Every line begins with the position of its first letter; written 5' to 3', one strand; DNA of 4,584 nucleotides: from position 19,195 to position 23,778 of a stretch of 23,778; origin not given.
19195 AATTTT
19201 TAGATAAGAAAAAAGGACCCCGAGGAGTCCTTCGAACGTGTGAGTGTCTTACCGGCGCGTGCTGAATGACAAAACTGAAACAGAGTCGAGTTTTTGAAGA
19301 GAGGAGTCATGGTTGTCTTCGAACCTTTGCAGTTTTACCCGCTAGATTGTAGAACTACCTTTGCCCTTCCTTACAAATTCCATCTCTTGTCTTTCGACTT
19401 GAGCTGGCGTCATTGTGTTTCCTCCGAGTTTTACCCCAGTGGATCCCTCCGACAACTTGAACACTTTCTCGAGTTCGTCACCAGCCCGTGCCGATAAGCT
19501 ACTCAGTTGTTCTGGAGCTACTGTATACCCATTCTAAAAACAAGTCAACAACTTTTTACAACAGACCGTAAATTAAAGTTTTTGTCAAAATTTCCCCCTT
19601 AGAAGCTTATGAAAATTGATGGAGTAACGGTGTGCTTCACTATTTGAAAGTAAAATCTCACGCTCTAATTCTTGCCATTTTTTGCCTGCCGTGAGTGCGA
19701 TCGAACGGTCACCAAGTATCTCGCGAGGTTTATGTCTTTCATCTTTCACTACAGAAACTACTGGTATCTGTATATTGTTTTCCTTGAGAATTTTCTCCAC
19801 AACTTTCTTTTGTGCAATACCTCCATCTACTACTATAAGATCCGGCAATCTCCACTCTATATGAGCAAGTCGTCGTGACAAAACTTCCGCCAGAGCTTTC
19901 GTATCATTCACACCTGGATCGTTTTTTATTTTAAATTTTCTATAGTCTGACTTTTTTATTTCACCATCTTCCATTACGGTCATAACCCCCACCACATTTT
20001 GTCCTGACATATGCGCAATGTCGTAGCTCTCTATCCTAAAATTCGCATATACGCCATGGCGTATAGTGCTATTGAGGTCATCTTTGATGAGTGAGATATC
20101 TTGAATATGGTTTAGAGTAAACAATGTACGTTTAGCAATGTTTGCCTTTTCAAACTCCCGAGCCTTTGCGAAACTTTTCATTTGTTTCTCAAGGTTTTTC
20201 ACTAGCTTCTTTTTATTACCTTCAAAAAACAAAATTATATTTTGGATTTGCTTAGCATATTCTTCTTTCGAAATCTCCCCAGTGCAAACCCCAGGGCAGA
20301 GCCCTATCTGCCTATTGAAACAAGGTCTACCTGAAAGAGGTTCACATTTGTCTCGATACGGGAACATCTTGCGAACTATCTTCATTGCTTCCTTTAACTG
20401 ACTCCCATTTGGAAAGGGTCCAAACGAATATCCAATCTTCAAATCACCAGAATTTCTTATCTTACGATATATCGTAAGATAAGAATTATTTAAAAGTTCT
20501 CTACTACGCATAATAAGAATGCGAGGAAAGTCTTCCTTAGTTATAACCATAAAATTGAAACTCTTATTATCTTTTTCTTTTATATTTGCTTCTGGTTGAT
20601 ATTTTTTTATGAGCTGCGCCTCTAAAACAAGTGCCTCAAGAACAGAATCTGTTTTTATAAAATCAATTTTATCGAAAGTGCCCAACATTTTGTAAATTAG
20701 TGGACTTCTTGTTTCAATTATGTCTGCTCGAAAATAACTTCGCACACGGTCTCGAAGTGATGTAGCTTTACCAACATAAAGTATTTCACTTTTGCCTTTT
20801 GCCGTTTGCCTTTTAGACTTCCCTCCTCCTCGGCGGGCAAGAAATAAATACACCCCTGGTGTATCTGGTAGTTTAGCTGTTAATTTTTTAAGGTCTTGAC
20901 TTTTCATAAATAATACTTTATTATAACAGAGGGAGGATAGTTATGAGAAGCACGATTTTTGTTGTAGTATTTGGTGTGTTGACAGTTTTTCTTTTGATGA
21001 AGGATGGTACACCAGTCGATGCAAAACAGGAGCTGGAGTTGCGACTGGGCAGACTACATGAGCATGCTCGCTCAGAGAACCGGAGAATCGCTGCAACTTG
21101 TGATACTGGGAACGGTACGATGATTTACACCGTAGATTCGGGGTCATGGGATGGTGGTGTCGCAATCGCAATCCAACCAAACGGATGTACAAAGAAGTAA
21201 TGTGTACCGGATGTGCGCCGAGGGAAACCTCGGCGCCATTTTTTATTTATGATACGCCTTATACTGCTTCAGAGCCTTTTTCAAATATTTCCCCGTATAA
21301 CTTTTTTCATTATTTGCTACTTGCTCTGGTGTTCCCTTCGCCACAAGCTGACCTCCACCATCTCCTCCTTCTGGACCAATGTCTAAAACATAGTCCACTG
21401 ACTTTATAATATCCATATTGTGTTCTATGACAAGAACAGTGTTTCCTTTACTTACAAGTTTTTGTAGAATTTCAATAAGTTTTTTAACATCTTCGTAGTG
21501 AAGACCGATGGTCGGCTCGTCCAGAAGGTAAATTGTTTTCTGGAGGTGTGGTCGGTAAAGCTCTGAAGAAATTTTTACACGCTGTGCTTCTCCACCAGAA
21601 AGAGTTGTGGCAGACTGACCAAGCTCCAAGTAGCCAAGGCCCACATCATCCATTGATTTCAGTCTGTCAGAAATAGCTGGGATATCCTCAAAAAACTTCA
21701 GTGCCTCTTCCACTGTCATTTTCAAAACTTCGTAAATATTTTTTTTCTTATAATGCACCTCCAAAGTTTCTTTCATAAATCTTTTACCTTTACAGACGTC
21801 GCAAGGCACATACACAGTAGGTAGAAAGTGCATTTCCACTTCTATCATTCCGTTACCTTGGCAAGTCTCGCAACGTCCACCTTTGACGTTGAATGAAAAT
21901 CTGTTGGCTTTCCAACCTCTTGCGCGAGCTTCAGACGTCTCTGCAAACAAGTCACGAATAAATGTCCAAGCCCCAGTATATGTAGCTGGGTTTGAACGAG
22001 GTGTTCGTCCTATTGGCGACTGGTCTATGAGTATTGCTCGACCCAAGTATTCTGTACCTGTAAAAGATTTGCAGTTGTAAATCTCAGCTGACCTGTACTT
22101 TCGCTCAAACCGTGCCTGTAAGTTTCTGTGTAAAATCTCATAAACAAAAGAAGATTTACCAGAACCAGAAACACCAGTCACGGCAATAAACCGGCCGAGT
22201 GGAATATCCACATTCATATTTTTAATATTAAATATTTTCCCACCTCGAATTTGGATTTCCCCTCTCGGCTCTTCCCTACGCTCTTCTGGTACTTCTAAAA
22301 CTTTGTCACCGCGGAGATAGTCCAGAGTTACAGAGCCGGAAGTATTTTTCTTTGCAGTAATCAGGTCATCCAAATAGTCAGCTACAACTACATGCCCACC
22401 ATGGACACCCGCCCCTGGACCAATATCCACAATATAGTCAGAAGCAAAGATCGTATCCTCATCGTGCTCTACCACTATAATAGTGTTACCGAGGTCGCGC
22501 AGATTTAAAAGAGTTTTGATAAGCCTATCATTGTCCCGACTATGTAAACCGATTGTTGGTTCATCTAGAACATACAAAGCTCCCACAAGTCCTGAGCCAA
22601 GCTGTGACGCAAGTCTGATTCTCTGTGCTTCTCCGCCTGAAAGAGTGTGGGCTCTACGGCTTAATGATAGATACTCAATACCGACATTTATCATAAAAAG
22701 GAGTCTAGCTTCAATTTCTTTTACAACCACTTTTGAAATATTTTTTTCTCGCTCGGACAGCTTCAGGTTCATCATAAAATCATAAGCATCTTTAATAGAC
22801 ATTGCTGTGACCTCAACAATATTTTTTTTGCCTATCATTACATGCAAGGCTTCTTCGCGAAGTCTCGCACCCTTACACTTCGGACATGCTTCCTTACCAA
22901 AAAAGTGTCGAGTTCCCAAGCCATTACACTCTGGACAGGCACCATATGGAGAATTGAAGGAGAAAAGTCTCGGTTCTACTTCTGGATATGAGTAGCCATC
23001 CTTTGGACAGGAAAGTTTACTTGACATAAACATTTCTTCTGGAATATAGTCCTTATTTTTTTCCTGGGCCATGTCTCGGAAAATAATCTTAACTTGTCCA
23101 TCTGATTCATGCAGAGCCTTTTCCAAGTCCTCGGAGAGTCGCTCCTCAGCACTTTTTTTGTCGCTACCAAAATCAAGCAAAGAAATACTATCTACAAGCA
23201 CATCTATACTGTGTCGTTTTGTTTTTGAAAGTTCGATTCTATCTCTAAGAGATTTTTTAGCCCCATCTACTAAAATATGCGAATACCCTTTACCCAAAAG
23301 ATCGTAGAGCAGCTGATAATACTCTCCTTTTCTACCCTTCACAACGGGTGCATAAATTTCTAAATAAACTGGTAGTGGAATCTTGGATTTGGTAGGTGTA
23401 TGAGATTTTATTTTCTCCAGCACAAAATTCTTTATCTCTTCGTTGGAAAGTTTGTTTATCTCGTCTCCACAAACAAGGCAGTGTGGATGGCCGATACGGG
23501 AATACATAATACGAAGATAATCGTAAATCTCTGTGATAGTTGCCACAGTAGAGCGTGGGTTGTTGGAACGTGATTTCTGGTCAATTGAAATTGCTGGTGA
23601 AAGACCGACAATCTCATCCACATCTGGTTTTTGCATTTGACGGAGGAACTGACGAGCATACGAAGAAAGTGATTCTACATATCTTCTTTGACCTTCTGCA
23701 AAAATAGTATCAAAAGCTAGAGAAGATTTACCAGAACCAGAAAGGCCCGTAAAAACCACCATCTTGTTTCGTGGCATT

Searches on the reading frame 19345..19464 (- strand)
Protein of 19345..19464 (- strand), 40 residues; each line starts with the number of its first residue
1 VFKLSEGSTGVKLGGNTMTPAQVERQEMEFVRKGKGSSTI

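Call 46: list_cluster_members(proteins=[window:19345-19464:-, window:19345-19413:-, window:19203-19310:-, window:19140-19262:+, window:19415-19534:+, window:19507-19599:+, window:19266-19349:+])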
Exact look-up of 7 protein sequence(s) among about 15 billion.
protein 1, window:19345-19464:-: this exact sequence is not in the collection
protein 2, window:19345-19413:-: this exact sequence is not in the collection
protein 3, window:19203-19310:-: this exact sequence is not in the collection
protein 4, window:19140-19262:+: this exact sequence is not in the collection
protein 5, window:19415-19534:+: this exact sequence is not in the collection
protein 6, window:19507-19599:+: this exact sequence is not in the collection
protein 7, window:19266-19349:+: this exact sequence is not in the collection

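Call 54: search_protein_families(library=pfam, proteins=[window:19345-19464:-], max_evalue=1)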
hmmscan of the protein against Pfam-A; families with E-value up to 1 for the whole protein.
window:19345-19464:- (40 aa): 0 families

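Call 55: search_protein_families(library=ncbifam, proteins=[window:19345-19464:-], max_evalue=1)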
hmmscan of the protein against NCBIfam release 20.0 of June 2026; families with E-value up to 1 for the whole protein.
window:19345-19464:- (40 aa): 0 families

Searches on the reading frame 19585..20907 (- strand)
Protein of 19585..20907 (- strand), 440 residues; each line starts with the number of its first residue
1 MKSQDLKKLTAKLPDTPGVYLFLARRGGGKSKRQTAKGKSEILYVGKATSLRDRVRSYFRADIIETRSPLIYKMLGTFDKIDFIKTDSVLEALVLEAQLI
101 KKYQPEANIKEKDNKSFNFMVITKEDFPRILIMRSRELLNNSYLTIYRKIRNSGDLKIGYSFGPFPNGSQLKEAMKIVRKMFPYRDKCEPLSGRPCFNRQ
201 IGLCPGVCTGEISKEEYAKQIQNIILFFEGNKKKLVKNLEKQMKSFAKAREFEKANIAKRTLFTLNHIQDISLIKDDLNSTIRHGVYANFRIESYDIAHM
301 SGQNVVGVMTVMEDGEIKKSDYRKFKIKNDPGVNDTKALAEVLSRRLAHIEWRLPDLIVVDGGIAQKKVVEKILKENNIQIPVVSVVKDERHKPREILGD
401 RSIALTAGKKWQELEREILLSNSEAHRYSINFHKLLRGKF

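Call 10: search_protein_families(library=pfam, proteins=[window:19585-20907:-])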
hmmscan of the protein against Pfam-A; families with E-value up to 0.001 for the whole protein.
window:19585-20907:- (440 aa): 2 families
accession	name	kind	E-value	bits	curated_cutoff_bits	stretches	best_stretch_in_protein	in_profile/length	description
PF08459.17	UvrC_RNaseH_dom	-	3.4e-34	118.4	22.3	1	291-428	12-157/159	UvrC RNAse H endonuclease domain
PF01541.30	GIY-YIG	-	0.00013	22.7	22.6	1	39-105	11-74/78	GIY-YIG catalytic domain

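Call 78: find_encoding_contigs(protein=window:19585-20907:-, flank=3000, max_places=10)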
Protein window:19585-20907:- (440 aa): no gene with exactly this product is on record in the collection.

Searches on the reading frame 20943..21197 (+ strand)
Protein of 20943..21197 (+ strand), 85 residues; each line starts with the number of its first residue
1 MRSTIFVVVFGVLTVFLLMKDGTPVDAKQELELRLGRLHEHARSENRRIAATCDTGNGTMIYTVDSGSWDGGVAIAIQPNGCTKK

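Call 55: search_protein_families(library=ncbifam, proteins=[window:20943-21197:+], max_evalue=1)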
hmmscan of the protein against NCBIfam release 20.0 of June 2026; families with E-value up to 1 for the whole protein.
window:20943-21197:+ (85 aa): 1 family
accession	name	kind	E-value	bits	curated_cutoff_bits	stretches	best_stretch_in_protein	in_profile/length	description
TIGR02976.1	phageshock_pspB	equivalog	0.077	13.3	51.7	1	4-50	11-59/75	envelope stress response membrane protein PspB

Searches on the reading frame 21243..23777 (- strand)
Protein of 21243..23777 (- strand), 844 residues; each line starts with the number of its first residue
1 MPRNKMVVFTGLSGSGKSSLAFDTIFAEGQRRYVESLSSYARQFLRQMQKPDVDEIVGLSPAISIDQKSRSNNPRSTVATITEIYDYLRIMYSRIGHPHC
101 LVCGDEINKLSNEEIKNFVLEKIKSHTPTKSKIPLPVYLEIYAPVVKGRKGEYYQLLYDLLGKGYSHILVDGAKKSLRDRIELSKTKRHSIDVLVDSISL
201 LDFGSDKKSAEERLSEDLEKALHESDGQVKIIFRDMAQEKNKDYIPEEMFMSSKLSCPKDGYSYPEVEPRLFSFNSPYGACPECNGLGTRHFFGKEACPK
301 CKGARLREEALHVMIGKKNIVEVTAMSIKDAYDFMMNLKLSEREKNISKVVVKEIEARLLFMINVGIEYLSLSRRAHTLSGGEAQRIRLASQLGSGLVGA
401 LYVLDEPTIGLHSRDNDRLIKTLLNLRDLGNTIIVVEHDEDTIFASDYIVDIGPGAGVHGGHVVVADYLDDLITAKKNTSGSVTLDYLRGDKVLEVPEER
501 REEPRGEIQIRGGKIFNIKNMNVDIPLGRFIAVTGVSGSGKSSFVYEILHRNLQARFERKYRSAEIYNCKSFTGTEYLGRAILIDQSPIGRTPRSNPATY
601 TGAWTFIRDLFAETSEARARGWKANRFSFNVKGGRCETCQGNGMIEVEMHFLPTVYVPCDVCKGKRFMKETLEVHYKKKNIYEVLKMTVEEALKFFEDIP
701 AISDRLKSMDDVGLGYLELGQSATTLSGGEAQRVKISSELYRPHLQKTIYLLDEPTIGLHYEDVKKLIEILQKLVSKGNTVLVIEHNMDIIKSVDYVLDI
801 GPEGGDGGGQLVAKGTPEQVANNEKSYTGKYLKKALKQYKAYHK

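Call 10: search_protein_families(library=pfam, proteins=[window:21243-23777:-])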
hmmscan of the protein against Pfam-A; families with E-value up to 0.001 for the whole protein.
window:21243-23777:- (844 aa): 10 families
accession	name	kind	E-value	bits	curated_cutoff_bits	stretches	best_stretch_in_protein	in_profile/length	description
PF17760.6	UvrA_inter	-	3.2e-19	69.2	23.3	1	139-233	19-107/109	UvrA interaction domain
PF00005.33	ABC_tran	-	3.4e-17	63.8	25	0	702-756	85-136/137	ABC transporter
PF02463.25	SMC_N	-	1.6e-08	34.7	40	0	517-550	12-46/220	RecF/RecN/SMC N terminal domain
PF13304.12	AAA_21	-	1.9e-07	31.9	27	0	733-783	244-295/304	AAA domain, putative AbiEii toxin, Type IV TA system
PF00684.25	DnaJ_CXXCXGXG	-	4.5e-07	30.5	32.7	0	635-666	17-51/65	DnaJ central domain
PF20703.3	nSTAND1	-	8.7e-06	26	27.1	0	529-554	34-59/379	Novel STAND NTPase 1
PF13191.12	AAA_16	-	1e-05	26.6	32.6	0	528-558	24-57/167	AAA ATPase domain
PF13555.12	AAA_29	-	2.6e-05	24.3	27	0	524-545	18-39/61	P-loop containing region of AAA domain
PF13401.12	AAA_22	-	6.4e-05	23.7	27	0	529-582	6-54/130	AAA domain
PF20720.3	nSTAND3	-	0.00059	20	27.2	0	3-24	16-37/155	Novel STAND NTPase 3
